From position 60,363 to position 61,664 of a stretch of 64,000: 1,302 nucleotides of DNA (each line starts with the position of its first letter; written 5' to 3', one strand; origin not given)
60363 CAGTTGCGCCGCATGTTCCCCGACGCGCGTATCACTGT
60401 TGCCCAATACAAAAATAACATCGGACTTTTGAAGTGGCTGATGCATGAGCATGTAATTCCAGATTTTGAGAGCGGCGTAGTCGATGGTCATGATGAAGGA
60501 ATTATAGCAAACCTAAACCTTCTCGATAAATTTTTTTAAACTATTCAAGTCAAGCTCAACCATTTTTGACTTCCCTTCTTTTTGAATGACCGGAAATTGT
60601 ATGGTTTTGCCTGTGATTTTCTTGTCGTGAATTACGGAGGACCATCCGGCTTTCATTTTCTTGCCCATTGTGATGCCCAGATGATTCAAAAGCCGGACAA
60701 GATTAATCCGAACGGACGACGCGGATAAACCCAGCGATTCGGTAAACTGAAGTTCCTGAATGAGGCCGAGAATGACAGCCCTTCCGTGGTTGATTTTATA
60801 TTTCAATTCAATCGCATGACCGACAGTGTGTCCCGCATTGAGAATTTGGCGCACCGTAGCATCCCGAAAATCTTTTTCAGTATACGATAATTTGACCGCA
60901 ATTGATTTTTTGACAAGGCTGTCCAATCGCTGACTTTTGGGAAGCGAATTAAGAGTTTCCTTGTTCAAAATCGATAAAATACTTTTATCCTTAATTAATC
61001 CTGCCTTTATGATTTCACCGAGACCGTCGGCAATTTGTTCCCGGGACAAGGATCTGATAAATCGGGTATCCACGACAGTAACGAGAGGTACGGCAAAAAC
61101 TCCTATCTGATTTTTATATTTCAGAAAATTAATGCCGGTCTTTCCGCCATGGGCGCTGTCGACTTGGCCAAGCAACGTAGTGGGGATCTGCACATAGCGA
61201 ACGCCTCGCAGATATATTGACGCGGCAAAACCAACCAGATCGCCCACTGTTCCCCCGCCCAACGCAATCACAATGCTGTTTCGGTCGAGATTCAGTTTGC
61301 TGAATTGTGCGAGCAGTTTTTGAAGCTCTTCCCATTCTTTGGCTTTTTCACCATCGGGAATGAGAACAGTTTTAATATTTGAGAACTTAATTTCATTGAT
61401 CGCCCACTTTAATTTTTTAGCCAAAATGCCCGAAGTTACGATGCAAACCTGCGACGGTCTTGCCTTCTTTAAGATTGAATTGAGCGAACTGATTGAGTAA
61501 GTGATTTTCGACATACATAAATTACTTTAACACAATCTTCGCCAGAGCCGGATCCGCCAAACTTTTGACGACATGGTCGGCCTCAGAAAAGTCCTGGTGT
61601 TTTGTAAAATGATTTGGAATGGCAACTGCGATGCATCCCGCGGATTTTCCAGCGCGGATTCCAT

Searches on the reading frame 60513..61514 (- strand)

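Call 44: search_protein_families(library=pfam, proteins=[window:60513-61514:-], max_evalue=0.00001)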
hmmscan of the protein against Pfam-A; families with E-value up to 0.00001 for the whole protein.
window:60513-61514:- (333 aa): 4 families
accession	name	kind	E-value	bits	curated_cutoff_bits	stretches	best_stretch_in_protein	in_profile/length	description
PF01761.26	DHQ_synthase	-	1.8e-40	137.6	24.2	1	50-161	2-113/115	3-dehydroquinate synthase N-terminal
PF24621.2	DHQS_C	-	2.7e-28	99.1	27.6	1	164-299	1-143/144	3-dehydroquinate synthase C-terminal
PF13685.12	Fe-ADH_2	-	1e-08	35.8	28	1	8-154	7-146/149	Iron-containing alcohol dehydrogenase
PF00465.25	Fe-ADH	-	2.6e-07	30.8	31.3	1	7-113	10-130/168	Iron-containing alcohol dehydrogenase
